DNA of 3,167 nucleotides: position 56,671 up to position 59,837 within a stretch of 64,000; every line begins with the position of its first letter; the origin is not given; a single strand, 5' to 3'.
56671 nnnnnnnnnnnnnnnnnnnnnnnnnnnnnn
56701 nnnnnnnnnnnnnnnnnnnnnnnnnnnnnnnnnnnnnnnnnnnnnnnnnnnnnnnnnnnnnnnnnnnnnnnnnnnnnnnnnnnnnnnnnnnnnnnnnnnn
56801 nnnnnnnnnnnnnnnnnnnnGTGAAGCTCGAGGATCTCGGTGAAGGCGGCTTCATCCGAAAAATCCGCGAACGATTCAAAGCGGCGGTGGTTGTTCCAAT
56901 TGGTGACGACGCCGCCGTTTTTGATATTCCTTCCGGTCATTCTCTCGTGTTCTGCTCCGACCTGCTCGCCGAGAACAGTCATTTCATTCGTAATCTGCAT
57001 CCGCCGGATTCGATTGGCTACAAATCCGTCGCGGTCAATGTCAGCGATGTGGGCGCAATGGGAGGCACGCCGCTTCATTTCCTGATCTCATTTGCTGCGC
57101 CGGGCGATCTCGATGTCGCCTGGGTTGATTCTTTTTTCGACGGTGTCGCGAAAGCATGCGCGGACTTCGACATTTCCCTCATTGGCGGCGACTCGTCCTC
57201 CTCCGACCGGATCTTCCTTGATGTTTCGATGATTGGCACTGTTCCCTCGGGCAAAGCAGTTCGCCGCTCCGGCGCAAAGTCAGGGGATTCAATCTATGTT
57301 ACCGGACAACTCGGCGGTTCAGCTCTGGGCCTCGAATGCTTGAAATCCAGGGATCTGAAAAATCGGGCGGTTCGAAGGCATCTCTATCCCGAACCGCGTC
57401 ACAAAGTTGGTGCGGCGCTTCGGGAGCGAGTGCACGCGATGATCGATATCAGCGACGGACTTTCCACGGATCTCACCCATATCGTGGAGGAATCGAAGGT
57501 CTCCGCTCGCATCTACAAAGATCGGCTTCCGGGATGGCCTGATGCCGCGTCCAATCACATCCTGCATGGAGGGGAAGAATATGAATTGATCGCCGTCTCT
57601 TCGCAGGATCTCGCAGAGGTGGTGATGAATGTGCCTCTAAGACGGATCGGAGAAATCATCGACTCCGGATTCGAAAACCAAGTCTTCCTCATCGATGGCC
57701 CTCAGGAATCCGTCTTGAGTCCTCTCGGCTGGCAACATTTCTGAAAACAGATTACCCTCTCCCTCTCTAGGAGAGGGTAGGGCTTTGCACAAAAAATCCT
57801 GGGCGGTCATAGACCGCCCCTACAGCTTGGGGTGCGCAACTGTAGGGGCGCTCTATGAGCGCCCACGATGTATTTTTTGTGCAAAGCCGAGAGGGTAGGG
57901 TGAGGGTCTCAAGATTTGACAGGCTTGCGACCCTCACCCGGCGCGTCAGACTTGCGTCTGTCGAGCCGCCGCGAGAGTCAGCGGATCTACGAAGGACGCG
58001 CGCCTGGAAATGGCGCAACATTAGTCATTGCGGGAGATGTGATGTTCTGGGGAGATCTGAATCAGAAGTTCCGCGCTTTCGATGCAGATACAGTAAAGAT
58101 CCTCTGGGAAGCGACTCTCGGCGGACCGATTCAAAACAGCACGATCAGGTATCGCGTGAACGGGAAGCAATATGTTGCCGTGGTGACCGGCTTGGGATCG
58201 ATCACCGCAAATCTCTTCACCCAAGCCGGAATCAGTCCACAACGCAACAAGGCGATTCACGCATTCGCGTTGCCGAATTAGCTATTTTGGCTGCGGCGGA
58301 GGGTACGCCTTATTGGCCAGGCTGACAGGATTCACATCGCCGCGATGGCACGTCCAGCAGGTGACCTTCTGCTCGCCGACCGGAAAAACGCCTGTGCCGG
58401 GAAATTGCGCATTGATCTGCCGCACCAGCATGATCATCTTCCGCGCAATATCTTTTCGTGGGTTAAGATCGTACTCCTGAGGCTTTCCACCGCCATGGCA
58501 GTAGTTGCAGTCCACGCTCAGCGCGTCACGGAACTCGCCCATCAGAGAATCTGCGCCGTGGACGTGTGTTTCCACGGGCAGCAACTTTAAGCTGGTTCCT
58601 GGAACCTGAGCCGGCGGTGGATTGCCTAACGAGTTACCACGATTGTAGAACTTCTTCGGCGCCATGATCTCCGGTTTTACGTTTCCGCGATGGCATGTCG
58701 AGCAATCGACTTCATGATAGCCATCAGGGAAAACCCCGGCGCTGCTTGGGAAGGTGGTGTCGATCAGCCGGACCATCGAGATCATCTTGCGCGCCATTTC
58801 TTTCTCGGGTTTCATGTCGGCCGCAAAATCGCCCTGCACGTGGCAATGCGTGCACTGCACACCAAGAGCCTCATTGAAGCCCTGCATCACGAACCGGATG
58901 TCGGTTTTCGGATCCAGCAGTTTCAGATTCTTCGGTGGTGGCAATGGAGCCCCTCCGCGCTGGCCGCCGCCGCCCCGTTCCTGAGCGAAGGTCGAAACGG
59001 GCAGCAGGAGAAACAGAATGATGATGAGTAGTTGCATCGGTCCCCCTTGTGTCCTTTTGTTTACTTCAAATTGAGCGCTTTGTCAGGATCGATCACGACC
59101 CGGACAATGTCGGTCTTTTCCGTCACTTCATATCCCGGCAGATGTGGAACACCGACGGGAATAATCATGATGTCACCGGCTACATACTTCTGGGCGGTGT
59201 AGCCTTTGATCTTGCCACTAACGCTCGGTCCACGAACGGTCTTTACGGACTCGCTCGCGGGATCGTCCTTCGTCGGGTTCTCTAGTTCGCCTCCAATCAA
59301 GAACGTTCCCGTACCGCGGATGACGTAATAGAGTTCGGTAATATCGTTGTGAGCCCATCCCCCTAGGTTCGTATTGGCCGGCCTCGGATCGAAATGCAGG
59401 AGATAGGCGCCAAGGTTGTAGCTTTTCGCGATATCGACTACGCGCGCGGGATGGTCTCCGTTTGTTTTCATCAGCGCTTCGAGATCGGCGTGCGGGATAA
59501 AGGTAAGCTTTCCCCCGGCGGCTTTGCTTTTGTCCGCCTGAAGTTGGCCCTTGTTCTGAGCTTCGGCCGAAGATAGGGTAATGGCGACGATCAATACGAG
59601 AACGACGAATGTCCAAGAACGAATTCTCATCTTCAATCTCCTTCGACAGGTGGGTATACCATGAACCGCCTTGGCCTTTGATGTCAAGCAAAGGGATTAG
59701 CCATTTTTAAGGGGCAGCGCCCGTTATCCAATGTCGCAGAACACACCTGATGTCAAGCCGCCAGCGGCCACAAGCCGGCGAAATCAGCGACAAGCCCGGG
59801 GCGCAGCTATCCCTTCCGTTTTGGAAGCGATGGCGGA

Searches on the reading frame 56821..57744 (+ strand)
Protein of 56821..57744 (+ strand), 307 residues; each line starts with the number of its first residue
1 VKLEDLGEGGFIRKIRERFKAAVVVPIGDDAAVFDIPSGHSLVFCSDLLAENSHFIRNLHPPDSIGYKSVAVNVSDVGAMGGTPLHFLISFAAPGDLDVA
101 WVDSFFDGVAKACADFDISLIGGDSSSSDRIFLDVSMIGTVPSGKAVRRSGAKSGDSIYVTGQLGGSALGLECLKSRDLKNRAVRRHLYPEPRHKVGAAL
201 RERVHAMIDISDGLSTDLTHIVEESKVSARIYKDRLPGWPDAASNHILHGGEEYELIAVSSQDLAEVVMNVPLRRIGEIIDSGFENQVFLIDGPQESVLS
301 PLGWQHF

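Call 42: search_protein_families(library=pfam, proteins=[window:56821-57744:+])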
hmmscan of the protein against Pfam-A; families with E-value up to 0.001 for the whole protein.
window:56821-57744:+ (307 aa): 2 families
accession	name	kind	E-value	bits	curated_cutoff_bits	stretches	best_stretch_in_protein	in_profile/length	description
PF00586.29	AIRS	-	8.5e-28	97.5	24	1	28-141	1-112/112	AIR synthase related protein, N-terminal domain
PF02769.27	AIRS_C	-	2.6e-07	31.4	23.1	1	153-267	1-127/156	AIR synthase related protein, C-terminal domain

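Call 71: find_encoding_contigs(protein=window:56821-57744:+, flank=6000, max_places=10)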
Protein window:56821-57744:+ (307 aa): 20 contigs read that carry it; 10 places shown.
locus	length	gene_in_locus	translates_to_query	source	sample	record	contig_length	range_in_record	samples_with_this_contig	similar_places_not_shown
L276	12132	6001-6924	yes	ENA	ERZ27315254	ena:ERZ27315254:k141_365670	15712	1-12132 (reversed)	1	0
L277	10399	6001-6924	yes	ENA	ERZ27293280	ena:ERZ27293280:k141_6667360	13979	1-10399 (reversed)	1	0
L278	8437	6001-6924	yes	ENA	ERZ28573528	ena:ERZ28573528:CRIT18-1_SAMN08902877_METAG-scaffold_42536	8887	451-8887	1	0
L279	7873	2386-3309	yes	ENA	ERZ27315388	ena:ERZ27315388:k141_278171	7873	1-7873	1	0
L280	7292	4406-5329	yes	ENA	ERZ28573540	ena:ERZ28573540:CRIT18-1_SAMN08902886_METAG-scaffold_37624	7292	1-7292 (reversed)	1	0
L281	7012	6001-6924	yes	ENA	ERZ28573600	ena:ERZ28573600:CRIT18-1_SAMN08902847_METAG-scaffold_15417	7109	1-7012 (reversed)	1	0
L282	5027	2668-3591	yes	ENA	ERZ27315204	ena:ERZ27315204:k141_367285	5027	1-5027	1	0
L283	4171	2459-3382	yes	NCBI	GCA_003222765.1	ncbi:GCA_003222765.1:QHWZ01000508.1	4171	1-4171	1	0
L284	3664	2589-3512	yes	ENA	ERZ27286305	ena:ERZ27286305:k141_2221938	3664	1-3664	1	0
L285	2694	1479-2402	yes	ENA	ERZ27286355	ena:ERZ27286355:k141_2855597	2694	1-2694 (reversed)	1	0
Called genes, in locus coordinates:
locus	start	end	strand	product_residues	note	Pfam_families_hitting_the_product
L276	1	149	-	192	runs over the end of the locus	-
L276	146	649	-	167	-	PF13238:AAA_18 (weak), PF13671:AAA_33, PF01202:SKI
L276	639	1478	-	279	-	-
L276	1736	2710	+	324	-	PF03706:LPG_synthase_TM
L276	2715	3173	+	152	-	PF22811:Zn_ribbon_NrdR, PF03477:ATP-cone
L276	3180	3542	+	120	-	PF00011:HSP20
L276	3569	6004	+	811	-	PF02190:LON_substr_bdg, PF00004:AAA, PF07728:AAA_5, PF22667:Lon_lid, PF05362:Lon_C, PF13541:ChlI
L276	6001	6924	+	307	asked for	PF00586:AIRS, PF02769:AIRS_C (weak)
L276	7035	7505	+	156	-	-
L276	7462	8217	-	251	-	PF13442:Cytochrome_CBB3 (faint), PF02276:CytoC_RC, PF14522:Cytochrome_C7 (faint), PF02276:CytoC_RC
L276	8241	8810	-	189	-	-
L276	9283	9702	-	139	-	PF13650:Asp_protease_2 (weak), PF13975:gag-asp_proteas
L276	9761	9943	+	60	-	PF19649:DUF6152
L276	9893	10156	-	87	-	-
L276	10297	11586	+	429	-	PF00815:Histidinol_dh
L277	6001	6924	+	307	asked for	PF00586:AIRS, PF02769:AIRS_C (weak)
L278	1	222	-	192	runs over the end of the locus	-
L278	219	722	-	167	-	PF13238:AAA_18 (weak), PF13671:AAA_33, PF01202:SKI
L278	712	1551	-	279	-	-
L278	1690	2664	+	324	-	PF03706:LPG_synthase_TM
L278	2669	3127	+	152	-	PF22811:Zn_ribbon_NrdR, PF03477:ATP-cone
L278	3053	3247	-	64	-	-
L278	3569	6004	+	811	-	PF02190:LON_substr_bdg, PF00004:AAA, PF07728:AAA_5, PF22667:Lon_lid, PF05362:Lon_C, PF13541:ChlI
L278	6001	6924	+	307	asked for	PF00586:AIRS, PF02769:AIRS_C (weak)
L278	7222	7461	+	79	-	-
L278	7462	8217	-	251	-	PF02276:CytoC_RC, PF14522:Cytochrome_C7 (faint), PF02276:CytoC_RC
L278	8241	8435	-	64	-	?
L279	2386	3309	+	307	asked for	PF00586:AIRS, PF02769:AIRS_C (weak)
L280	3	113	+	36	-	?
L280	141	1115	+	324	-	PF03706:LPG_synthase_TM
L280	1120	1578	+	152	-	PF22811:Zn_ribbon_NrdR, PF03477:ATP-cone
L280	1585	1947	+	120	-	PF00011:HSP20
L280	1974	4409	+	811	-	PF02190:LON_substr_bdg, PF00004:AAA, PF07728:AAA_5, PF22667:Lon_lid, PF05362:Lon_C, PF13541:ChlI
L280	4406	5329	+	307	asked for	PF00586:AIRS, PF02769:AIRS_C (weak)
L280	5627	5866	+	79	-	PF01011:PQQ (weak)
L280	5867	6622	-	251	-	PF02276:CytoC_RC, PF14522:Cytochrome_C7 (faint), PF02276:CytoC_RC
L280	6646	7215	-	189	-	-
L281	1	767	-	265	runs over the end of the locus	PF13238:AAA_18 (weak), PF13671:AAA_33 (weak), PF01202:SKI, PF03480:DctP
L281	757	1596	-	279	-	-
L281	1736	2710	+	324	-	PF03706:LPG_synthase_TM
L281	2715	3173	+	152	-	PF22811:Zn_ribbon_NrdR, PF03477:ATP-cone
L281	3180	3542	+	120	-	PF00011:HSP20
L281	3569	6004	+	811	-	PF02190:LON_substr_bdg, PF00004:AAA, PF07728:AAA_5, PF22667:Lon_lid, PF05362:Lon_C, PF13541:ChlI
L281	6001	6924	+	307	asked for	PF00586:AIRS, PF02769:AIRS_C (weak)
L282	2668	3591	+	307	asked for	PF00586:AIRS, PF02769:AIRS_C (weak)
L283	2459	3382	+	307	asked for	PF00586:AIRS, PF02769:AIRS_C (weak)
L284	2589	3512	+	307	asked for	PF00586:AIRS, PF02769:AIRS_C (weak)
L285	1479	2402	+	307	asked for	PF00586:AIRS, PF02769:AIRS_C (weak)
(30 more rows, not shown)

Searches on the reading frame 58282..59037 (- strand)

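Call 42: search_protein_families(library=pfam, proteins=[window:58282-59037:-])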
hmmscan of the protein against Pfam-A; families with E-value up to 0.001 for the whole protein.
window:58282-59037:- (251 aa): 4 families
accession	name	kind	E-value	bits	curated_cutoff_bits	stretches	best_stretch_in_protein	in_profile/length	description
PF02276.23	CytoC_RC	-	4.9e-21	75.8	22.4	2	176-238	83-140/310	Photosynthetic reaction centre cytochrome C subunit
PF14522.11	Cytochrome_C7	-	1.9e-06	28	24.8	0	58-121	12-53/67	Cytochrome c7 and related cytochrome c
PF22113.1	Mtrc-MtrF_II-IV_dom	-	7.3e-05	22.8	30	0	60-119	29-91/176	Outer membrane cytochrome MtrC/MtrF-like, domains II/IV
PF13442.11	Cytochrome_CBB3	-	0.00019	22.1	27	0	176-214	13-50/68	Cytochrome C oxidase, cbb3-type, subunit III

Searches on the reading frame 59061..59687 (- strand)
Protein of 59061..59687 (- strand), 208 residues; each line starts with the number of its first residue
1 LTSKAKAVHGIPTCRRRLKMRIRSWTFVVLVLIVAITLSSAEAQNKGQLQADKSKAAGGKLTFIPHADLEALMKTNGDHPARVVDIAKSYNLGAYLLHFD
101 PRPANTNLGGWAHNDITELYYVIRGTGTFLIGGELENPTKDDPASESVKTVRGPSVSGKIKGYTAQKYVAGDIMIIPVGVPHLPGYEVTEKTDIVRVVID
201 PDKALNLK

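Call 42: search_protein_families(library=pfam, proteins=[window:59061-59687:-])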
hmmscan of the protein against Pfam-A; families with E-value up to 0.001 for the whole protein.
window:59061-59687:- (208 aa): 1 family
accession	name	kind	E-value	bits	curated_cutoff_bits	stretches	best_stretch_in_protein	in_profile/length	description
PF07883.17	Cupin_2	-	0.00036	20.6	27.2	0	113-134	16-36/70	Cupin domain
